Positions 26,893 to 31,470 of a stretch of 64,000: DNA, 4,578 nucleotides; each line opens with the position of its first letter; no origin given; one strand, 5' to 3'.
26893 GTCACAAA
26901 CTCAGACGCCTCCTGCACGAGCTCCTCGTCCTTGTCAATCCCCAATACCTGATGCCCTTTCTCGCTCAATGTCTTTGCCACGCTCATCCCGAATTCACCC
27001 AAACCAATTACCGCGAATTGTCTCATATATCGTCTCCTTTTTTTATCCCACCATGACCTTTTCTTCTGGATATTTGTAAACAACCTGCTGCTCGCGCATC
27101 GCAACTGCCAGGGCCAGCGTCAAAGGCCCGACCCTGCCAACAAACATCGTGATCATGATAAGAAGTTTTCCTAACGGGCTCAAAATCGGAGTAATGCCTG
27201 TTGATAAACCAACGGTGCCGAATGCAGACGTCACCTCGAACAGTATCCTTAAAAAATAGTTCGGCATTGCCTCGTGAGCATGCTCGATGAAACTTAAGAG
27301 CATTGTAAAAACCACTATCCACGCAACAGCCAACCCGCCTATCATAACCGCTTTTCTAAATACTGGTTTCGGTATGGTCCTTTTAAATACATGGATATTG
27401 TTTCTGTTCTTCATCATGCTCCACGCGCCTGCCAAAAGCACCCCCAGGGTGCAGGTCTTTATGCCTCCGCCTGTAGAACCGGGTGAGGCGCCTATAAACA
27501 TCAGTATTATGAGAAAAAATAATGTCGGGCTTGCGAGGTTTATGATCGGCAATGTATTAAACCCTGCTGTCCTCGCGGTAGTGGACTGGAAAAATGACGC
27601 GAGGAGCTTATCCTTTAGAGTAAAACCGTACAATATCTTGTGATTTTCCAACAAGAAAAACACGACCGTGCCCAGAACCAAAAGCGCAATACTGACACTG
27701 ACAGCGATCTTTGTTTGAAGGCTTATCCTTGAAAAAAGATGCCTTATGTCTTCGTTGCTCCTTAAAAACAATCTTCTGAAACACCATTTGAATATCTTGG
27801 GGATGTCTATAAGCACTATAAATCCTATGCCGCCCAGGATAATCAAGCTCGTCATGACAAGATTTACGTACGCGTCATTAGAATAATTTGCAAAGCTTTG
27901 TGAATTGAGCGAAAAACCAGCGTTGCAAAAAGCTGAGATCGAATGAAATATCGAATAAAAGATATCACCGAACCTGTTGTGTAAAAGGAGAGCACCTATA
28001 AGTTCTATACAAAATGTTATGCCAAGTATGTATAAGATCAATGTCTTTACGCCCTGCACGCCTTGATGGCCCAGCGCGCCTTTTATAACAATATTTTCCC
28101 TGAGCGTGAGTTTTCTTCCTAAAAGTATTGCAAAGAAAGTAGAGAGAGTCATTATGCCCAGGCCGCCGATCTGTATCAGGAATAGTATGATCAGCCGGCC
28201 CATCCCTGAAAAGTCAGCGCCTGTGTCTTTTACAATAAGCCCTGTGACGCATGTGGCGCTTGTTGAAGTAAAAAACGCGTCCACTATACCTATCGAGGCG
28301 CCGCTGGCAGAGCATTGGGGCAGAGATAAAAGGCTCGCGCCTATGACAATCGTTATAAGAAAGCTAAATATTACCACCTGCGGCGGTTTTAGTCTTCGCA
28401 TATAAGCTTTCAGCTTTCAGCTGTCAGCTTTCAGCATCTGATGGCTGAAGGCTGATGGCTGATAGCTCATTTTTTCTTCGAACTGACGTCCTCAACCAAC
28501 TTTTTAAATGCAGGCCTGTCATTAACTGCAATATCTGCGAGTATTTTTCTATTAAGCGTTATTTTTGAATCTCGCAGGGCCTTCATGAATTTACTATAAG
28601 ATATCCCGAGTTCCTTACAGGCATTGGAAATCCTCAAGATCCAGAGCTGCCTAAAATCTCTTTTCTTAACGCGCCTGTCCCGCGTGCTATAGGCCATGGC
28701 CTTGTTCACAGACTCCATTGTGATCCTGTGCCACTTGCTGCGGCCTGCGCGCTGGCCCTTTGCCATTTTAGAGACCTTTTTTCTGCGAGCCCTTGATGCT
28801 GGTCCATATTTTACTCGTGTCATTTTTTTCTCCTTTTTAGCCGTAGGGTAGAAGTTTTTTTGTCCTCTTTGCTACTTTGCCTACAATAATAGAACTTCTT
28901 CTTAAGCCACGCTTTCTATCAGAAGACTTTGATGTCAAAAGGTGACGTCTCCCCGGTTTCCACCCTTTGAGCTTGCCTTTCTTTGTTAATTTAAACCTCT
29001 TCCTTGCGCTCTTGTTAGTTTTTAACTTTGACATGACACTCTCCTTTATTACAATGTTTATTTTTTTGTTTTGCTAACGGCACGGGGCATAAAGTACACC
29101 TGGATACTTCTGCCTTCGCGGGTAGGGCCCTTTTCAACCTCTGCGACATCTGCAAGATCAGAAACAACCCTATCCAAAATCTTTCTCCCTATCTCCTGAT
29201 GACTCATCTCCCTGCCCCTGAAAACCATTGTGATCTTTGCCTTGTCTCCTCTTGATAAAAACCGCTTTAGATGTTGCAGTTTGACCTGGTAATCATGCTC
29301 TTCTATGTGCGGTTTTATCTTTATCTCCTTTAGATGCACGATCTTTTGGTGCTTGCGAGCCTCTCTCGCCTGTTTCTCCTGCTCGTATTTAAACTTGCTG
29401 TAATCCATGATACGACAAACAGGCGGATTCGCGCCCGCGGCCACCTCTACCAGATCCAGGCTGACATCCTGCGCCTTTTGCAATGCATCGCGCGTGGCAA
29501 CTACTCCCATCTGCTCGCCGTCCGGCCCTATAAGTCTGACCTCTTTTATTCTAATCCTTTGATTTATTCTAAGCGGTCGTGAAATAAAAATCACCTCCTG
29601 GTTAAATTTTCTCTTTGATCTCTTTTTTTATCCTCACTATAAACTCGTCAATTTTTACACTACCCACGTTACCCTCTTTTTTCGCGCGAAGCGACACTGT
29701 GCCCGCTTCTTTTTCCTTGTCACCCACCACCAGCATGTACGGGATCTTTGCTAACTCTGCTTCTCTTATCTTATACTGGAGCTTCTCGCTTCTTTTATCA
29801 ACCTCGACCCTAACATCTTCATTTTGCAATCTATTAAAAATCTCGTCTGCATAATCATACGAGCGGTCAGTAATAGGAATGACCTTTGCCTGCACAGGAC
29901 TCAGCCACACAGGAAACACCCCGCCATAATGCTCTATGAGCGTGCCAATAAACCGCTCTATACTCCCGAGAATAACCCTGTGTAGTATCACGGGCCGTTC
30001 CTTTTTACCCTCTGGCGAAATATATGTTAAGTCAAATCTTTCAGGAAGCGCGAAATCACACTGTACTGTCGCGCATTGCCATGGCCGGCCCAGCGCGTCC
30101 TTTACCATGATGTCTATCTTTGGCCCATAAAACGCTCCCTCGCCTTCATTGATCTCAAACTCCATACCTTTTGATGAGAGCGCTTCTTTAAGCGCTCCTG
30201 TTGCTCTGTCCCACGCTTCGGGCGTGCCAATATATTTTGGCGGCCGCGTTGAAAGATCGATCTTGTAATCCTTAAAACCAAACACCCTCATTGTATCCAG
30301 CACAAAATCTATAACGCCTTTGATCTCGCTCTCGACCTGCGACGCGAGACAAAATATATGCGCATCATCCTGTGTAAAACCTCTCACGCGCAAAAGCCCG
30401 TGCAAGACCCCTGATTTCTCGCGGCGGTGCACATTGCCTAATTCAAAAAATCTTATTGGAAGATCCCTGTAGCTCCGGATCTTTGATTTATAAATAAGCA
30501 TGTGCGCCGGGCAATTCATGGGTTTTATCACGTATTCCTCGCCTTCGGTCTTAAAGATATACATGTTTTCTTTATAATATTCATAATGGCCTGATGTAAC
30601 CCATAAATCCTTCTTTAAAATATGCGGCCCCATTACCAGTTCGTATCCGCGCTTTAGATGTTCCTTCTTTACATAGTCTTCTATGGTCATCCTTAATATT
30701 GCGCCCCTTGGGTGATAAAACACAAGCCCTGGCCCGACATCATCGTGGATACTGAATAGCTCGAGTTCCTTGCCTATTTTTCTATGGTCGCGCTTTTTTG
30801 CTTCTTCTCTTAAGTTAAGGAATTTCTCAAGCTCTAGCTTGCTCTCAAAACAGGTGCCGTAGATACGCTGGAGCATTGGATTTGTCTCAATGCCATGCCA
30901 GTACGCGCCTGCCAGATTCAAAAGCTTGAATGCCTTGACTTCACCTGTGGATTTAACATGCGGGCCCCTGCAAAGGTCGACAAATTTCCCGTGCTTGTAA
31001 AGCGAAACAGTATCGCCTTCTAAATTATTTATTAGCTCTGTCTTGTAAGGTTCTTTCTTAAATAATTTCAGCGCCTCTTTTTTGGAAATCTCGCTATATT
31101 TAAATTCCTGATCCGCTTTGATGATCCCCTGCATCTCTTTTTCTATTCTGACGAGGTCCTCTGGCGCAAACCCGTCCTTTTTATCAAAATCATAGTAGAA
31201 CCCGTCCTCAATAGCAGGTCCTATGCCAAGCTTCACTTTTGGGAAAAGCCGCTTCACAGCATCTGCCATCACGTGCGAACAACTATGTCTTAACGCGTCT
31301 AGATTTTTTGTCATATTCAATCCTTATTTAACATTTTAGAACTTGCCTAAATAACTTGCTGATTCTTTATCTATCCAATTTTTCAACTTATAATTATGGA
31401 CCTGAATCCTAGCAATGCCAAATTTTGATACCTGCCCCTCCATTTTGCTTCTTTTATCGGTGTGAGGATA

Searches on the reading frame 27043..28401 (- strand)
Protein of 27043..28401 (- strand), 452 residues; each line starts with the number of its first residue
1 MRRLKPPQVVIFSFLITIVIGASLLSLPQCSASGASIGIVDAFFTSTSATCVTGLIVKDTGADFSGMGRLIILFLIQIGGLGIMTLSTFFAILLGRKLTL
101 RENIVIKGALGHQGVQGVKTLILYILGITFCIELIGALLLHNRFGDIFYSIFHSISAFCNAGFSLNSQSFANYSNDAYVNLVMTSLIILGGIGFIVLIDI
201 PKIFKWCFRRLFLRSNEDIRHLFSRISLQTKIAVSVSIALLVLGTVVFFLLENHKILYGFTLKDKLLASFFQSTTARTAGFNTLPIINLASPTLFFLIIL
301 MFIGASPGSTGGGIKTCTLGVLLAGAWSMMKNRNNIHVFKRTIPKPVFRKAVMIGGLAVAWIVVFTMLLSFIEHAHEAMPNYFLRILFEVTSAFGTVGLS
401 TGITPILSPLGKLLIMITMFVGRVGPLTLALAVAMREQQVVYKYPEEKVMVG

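Call 71: search_protein_families(library=pfam, proteins=[window:27043-28401:-], max_evalue=0.00001)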
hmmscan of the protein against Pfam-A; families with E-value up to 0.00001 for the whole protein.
window:27043-28401:- (452 aa): 1 family
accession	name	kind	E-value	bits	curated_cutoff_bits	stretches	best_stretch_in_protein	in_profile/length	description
PF02386.22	TrkH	-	1.1e-60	206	27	1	17-439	46-497/502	Cation transport protein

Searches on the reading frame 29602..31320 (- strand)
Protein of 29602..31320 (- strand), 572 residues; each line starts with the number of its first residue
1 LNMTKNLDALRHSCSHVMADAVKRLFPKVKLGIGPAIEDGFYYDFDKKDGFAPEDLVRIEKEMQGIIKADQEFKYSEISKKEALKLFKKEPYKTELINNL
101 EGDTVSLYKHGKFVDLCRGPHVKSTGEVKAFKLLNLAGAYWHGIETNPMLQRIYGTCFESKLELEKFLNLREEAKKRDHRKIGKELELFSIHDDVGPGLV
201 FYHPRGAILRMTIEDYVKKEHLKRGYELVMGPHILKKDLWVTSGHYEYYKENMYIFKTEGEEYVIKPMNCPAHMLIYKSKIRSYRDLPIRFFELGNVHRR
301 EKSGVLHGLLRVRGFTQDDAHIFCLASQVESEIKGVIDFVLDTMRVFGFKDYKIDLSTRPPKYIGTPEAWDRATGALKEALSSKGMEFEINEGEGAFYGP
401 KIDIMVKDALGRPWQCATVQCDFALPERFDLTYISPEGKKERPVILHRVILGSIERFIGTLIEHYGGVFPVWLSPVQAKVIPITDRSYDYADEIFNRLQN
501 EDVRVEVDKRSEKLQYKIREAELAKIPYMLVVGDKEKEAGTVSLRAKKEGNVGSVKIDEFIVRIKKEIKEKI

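Call 28: search_protein_families(library=pfam, proteins=[window:29602-31320:-], max_evalue=0.00001)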
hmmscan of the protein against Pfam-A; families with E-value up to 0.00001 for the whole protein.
window:29602-31320:- (572 aa): 3 families
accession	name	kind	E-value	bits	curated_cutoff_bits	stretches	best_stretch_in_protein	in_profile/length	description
PF00587.30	tRNA-synt_2b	-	1.1e-46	159.6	29.3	1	254-465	1-179/179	tRNA synthetase class II core domain (G, H, P, S and T)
PF03129.25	HGTP_anticodon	-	6.3e-23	81.2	21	1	477-566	1-93/94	Anticodon binding domain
PF07973.19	tRNA_SAD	-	2.6e-16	59.7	24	1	105-154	1-44/44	Threonyl and Alanyl tRNA synthetase second additional domain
